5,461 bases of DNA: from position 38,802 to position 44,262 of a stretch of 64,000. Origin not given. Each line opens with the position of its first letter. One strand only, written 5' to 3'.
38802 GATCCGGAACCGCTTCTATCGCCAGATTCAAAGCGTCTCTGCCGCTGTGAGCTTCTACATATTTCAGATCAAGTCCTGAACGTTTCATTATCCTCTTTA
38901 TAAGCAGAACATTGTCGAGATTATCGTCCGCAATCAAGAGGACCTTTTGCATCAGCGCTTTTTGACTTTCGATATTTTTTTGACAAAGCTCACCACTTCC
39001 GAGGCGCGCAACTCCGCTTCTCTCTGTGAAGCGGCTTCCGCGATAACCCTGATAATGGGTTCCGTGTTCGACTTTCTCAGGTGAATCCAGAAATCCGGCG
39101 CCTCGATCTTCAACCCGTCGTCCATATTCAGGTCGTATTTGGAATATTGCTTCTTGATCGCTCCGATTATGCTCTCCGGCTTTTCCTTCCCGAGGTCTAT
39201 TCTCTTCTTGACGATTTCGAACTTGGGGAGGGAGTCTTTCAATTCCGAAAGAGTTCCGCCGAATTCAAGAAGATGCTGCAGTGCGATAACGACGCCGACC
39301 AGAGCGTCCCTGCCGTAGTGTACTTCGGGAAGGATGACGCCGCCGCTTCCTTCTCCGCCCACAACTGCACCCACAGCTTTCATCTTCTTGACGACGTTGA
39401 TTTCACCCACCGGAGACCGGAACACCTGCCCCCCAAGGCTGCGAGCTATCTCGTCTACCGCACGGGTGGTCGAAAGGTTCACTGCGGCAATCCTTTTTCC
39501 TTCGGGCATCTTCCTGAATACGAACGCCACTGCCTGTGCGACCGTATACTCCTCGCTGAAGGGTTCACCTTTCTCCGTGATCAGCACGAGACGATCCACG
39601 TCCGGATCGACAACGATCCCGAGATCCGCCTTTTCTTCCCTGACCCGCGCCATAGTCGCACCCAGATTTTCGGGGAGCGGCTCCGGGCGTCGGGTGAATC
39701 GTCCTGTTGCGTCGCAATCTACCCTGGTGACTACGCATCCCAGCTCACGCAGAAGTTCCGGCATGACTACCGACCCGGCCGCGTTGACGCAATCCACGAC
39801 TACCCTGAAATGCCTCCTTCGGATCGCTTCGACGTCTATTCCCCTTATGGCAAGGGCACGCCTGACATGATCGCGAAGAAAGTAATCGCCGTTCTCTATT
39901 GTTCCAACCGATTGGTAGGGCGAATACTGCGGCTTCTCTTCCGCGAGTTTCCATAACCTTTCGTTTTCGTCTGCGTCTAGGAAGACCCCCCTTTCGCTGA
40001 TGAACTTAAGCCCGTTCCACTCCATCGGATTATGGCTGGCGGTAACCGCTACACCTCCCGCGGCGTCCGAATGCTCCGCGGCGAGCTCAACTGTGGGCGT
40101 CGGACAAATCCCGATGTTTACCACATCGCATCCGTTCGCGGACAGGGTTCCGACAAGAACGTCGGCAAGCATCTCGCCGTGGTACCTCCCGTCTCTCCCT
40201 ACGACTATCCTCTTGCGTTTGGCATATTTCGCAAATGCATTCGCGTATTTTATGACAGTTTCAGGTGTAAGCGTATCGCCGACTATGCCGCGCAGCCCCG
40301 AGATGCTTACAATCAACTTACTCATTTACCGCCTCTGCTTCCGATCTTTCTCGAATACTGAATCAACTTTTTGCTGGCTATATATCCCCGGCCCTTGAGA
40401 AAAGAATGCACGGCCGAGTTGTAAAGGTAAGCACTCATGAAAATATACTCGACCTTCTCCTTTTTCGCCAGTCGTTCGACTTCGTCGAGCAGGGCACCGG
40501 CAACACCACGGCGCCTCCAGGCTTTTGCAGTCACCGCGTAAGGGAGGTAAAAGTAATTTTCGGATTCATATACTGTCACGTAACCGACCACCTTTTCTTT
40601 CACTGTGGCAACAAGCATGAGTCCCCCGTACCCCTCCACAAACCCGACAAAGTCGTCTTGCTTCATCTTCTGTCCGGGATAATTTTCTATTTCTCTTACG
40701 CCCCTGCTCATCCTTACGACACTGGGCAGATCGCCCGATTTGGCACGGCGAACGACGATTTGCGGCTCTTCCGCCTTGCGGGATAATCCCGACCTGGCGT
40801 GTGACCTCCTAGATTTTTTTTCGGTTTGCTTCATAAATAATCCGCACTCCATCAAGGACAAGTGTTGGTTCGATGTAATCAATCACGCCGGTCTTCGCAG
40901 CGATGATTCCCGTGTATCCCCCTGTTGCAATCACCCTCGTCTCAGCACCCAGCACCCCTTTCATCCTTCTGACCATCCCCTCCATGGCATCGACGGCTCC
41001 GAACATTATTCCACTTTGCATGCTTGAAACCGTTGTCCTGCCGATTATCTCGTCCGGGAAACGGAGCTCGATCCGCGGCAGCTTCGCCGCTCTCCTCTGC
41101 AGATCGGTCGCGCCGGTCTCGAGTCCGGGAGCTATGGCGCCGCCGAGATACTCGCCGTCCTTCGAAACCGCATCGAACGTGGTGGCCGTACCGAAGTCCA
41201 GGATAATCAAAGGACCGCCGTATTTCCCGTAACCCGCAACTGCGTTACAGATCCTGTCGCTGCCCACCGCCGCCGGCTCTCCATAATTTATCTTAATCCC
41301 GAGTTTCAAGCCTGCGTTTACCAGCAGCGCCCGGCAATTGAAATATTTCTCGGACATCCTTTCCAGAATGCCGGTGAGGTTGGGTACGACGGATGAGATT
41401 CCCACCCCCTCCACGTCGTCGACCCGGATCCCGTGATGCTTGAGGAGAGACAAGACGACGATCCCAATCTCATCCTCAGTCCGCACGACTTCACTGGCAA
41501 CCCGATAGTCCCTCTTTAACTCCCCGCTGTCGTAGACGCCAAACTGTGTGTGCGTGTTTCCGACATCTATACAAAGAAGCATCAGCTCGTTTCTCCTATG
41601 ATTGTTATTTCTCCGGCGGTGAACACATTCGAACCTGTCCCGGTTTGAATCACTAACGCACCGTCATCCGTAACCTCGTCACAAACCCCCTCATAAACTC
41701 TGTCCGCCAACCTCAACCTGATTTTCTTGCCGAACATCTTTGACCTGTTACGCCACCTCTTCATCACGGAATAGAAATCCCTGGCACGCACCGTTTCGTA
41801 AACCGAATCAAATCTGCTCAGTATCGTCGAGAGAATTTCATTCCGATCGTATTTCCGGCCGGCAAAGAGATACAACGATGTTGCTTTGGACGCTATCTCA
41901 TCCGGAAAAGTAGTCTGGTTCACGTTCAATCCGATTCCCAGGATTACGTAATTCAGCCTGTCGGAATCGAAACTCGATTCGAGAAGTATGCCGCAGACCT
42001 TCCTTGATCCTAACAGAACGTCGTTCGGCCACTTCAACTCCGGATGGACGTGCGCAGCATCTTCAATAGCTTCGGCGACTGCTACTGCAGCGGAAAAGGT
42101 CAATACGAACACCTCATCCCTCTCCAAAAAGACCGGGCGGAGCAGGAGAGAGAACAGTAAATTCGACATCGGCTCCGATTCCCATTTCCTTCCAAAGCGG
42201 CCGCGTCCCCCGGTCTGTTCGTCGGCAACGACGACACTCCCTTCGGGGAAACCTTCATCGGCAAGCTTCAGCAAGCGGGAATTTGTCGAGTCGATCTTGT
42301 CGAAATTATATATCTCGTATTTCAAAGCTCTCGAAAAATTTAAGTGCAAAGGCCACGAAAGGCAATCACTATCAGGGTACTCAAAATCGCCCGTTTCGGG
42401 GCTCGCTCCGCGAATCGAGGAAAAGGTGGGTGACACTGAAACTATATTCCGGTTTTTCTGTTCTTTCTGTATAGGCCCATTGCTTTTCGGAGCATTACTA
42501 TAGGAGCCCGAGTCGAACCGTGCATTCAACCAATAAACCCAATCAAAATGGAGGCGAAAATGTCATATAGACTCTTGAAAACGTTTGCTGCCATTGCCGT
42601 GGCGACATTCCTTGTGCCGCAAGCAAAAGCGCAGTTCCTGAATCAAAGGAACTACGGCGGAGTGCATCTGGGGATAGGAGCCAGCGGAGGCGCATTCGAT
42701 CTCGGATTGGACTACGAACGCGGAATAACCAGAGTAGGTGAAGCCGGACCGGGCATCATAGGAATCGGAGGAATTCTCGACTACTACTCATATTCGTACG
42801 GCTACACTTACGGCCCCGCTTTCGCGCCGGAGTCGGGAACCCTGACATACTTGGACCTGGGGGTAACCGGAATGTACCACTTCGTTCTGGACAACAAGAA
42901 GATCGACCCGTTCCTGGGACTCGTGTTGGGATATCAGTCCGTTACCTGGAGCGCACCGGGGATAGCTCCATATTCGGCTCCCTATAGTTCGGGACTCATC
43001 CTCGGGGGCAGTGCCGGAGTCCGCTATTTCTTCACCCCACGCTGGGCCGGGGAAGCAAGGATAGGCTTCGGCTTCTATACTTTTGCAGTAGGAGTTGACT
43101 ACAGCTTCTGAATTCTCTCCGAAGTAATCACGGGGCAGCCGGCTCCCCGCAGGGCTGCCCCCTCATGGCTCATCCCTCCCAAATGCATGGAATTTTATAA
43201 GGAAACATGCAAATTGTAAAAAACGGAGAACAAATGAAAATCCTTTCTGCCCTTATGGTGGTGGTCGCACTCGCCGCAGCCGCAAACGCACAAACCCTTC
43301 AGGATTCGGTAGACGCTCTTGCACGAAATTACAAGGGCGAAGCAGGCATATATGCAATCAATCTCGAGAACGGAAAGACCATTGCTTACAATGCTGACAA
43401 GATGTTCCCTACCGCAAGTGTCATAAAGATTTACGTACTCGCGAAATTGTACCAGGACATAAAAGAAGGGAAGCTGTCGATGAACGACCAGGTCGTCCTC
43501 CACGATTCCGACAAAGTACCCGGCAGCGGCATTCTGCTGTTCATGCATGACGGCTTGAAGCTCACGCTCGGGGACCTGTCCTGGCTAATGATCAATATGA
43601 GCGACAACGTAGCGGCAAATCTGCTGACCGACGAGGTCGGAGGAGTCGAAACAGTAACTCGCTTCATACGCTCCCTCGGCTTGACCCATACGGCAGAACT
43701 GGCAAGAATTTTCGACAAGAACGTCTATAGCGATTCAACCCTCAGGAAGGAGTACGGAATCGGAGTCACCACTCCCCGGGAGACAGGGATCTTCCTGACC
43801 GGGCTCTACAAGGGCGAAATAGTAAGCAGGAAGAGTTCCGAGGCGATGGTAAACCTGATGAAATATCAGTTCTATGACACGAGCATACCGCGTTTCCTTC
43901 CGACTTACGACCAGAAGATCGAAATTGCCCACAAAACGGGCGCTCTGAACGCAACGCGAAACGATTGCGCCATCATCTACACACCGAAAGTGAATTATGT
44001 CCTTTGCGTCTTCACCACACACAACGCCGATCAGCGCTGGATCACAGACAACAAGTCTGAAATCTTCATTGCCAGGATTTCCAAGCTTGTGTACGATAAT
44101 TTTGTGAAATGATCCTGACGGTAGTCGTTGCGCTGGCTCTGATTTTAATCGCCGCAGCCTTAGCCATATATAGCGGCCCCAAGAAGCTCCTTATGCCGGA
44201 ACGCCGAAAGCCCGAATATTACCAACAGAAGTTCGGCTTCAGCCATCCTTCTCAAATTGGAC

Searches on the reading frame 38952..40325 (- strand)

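Call 25: search_protein_families(library=pfam, proteins=[window:38952-40325:-], max_evalue=0.001)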
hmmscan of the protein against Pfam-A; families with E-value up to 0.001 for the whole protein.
window:38952-40325:- (457 aa): 4 families
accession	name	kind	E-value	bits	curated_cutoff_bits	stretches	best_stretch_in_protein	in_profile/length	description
PF02878.22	PGM_PMM_I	-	1.4e-37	128.9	22.5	1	9-133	7-136/138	Phosphoglucomutase/phosphomannomutase, alpha/beta/alpha domain I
PF02879.22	PGM_PMM_II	-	6.5e-23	81.7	29.3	1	164-253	12-103/103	Phosphoglucomutase/phosphomannomutase, alpha/beta/alpha domain II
PF02880.22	PGM_PMM_III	-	2.9e-18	66.5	20.7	1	274-367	20-112/115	Phosphoglucomutase/phosphomannomutase, alpha/beta/alpha domain III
PF00408.26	PGM_PMM_IV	-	5.3e-07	30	23.1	1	401-444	22-65/68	Phosphoglucomutase/phosphomannomutase, C-terminal domain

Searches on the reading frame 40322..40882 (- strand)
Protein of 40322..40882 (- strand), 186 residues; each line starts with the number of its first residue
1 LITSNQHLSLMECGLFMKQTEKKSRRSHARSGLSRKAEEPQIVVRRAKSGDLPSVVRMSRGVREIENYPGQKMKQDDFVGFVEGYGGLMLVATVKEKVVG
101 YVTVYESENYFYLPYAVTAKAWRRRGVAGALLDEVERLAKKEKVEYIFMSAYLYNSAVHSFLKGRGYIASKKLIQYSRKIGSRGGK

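Call 25: search_protein_families(library=pfam, proteins=[window:40322-40882:-], max_evalue=0.001)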
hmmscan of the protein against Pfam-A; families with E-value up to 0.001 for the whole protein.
window:40322-40882:- (186 aa): 3 families
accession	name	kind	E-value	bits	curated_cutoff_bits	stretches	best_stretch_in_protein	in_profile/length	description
PF00583.31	Acetyltransf_1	-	9e-09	36.1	20.7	1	84-167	30-116/116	Acetyltransferase (GNAT) family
PF13673.13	Acetyltransf_10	-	7.6e-08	32.8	23.6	1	67-161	12-102/128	Acetyltransferase (GNAT) domain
PF13508.13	Acetyltransf_7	-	1.1e-07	32.6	27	1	88-167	4-82/84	Acetyltransferase (GNAT) domain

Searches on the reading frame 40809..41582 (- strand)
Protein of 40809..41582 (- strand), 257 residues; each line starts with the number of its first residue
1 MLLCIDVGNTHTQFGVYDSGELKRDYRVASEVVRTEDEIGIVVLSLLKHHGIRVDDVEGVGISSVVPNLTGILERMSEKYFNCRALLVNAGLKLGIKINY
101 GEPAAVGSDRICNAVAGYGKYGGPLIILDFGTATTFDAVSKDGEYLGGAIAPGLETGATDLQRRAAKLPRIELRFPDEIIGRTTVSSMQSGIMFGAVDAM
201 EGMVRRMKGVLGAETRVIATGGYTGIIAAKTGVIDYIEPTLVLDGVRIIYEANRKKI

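Call 25: search_protein_families(library=pfam, proteins=[window:40809-41582:-], max_evalue=0.001)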
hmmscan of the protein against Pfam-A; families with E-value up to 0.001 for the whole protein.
window:40809-41582:- (257 aa): 1 family
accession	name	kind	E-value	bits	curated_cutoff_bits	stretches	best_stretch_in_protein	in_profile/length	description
PF03309.20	Pan_kinase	-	7.7e-68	228.8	24.7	1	2-206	1-205/205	Type III pantothenate kinase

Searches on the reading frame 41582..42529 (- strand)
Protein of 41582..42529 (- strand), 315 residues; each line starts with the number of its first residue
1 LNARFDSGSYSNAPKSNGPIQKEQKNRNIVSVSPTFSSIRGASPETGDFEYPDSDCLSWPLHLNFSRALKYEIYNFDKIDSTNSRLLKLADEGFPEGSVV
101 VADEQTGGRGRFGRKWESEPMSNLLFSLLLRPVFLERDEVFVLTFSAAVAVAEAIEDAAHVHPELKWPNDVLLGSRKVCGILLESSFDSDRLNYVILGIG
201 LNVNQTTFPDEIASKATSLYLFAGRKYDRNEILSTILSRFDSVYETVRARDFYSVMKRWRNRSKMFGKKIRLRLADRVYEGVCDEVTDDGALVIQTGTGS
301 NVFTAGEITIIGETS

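Call 25: search_protein_families(library=pfam, proteins=[window:41582-42529:-], max_evalue=0.001)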
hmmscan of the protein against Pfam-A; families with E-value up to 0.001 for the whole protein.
window:41582-42529:- (315 aa): 2 families
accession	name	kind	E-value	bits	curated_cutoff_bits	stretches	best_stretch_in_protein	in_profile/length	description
PF03099.24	BPL_LplA_LipB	-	3.1e-19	69.6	21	1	79-202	5-133/133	Biotin/lipoate A/B protein ligase family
PF02237.23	BPL_C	-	3.4e-05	24.1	21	1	266-308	2-45/48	Biotin protein ligase C terminal domain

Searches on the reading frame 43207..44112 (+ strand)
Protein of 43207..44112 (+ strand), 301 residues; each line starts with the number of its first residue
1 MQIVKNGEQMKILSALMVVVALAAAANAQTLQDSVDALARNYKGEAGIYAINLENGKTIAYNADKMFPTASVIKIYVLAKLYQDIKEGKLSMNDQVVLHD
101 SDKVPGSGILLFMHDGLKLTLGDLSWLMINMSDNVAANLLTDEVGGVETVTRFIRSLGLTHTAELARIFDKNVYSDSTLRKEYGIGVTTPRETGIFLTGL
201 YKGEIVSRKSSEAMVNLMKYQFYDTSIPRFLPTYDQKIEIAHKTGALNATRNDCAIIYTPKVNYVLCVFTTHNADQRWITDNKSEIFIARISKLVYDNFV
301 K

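Call 34: search_protein_families(library=pfam, proteins=[window:43207-44112:+], max_evalue=0.001)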
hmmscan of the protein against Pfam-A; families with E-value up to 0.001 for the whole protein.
window:43207-44112:+ (301 aa): 3 families
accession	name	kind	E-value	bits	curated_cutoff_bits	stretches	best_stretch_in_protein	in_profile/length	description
PF13354.11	Beta-lactamase2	-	1.1e-58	198.5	22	1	47-270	1-214/214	Beta-lactamase enzyme family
PF00144.29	Beta-lactamase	-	8.9e-07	28.8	27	1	36-132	2-107/329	Beta-lactamase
PF00768.25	Peptidase_S11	-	0.00024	21.1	27.6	1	51-148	18-119/239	D-alanyl-D-alanine carboxypeptidase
